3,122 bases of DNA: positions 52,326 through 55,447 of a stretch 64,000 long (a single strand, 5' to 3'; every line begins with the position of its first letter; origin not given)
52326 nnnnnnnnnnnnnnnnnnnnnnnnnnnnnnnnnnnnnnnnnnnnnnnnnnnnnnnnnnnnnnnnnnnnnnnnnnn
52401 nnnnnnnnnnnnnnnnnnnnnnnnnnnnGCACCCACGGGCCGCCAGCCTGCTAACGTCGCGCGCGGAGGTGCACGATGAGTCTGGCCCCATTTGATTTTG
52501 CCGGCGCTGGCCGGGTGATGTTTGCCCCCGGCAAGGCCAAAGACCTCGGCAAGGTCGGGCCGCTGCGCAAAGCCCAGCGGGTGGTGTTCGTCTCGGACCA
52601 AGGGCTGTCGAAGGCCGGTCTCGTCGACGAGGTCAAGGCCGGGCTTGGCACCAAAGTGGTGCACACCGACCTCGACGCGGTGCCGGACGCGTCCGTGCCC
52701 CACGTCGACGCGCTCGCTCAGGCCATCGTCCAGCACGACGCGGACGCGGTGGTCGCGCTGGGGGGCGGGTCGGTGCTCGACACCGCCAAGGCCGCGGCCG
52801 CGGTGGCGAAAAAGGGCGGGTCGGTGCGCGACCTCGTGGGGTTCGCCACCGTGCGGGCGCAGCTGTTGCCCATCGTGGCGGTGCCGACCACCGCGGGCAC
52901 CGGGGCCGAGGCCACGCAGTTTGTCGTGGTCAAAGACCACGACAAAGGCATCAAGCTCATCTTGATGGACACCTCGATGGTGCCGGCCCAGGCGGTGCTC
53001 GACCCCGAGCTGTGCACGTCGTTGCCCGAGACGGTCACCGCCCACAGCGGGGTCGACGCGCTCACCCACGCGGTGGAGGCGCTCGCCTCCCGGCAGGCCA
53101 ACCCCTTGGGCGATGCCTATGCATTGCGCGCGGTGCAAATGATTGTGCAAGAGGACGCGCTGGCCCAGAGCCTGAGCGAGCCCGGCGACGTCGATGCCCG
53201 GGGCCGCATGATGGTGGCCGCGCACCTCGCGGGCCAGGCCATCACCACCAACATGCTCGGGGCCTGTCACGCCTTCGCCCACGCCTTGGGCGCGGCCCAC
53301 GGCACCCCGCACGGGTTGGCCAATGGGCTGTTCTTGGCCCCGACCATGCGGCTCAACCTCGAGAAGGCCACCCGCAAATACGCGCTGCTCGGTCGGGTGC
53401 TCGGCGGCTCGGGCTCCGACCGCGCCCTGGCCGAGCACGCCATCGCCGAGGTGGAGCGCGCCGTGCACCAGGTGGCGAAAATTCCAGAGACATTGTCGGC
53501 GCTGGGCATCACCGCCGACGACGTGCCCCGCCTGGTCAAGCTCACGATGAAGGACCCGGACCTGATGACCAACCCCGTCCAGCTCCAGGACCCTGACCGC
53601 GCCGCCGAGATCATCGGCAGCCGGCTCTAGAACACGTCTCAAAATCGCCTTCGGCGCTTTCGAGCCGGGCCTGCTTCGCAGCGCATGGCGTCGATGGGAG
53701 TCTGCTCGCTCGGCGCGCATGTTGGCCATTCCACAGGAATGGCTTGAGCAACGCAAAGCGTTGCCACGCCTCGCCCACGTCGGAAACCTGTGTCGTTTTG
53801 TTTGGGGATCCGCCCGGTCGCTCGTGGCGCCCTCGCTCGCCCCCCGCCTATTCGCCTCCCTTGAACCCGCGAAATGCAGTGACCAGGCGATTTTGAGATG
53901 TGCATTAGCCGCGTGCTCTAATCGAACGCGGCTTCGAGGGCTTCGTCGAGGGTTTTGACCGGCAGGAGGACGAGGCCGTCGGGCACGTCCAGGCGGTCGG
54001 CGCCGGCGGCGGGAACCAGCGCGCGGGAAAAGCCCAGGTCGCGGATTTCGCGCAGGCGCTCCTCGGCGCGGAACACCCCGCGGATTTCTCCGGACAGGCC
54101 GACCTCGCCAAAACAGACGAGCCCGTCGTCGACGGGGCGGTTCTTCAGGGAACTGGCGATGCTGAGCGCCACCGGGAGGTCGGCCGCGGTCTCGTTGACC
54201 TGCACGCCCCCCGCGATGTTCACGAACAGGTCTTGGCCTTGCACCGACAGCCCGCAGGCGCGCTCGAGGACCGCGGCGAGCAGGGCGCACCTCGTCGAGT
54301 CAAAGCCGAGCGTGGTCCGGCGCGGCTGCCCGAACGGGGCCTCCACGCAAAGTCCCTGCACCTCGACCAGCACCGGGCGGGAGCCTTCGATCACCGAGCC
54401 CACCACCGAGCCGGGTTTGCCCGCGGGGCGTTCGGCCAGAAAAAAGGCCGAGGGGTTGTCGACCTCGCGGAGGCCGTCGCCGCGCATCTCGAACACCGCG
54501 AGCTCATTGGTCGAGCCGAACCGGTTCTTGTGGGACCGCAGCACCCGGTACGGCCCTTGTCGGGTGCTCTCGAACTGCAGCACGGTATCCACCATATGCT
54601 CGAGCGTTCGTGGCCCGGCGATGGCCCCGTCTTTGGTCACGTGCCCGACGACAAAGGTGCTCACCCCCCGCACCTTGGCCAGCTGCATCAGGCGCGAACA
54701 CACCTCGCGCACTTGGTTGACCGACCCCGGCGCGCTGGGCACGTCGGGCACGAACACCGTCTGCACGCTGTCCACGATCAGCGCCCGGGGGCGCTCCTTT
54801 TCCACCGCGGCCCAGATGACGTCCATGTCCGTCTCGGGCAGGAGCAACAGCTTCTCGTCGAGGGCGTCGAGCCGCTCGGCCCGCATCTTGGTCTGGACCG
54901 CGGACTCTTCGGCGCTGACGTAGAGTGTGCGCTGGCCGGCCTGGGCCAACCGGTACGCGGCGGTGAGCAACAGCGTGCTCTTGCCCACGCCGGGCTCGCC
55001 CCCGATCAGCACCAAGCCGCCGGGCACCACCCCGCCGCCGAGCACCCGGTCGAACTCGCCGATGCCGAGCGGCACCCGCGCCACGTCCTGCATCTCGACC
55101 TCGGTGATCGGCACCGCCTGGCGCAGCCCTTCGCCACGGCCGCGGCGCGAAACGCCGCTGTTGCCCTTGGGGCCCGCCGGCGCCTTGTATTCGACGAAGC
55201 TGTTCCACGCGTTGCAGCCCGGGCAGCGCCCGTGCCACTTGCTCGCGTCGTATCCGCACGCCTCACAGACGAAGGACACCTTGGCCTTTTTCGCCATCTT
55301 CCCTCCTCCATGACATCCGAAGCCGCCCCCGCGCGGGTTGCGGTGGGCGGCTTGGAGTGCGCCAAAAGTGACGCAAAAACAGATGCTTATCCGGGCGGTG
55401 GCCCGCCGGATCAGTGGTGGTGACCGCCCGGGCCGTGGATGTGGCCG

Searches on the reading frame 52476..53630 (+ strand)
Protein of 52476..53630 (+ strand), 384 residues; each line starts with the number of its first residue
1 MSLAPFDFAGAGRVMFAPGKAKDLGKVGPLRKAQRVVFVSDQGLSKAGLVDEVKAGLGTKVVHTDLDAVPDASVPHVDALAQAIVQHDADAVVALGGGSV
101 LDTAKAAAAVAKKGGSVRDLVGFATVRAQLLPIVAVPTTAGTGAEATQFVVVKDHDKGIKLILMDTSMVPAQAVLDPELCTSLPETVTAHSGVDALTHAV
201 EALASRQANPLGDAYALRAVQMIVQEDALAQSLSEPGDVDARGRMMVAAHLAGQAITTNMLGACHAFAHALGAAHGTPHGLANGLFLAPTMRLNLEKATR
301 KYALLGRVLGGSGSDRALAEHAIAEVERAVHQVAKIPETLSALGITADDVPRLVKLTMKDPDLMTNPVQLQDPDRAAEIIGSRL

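Call 9: search_protein_families(library=pfam, proteins=[window:52476-53630:+], max_evalue=0.001)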
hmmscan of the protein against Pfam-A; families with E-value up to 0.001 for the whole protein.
window:52476-53630:+ (384 aa): 3 families
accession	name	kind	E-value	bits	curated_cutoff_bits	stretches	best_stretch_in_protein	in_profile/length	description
PF25137.1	ADH_Fe_C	-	2.9e-39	135.2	27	1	188-372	1-183/194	Fe-containing alcohol dehydrogenase family, C-terminal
PF00465.25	Fe-ADH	-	1.1e-38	133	31.3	1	13-177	3-168/168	Iron-containing alcohol dehydrogenase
PF13685.12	Fe-ADH_2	-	5.1e-11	43.2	28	1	16-110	2-96/149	Iron-containing alcohol dehydrogenase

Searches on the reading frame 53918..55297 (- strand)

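Call 9: search_protein_families(library=pfam, proteins=[window:53918-55297:-], max_evalue=0.001)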
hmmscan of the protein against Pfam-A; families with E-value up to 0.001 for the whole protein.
window:53918-55297:- (459 aa): 8 families
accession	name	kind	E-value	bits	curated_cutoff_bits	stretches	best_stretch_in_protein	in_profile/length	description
PF06745.19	ATPase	-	1e-14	54.9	26.6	1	75-145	1-72/231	KaiC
PF13481.12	AAA_25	-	1.4e-14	54.6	27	1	86-225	25-195/195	AAA domain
PF18073.7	Zn_ribbon_LapB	-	3.9e-12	46.1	25.7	1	9-36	1-28/28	Rubredoxin metal binding domain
PF13541.12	ChlI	-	1.6e-08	34.9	27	1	348-430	36-119/121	Subunit ChlI of Mg-chelatase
PF13191.12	AAA_16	-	7.4e-07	30.2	32.6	1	85-208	19-128/167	AAA ATPase domain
PF13401.12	AAA_22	-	1.8e-06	28.7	27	1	94-218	6-122/130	AAA domain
PF25199.1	nSTAND_NTPase5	-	8.1e-06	26.2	34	1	95-152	43-100/145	Novel STAND NTPase 5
PF03796.21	DnaB_C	-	1.4e-05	25.1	27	1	75-140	2-67/255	DnaB-like helicase C terminal domain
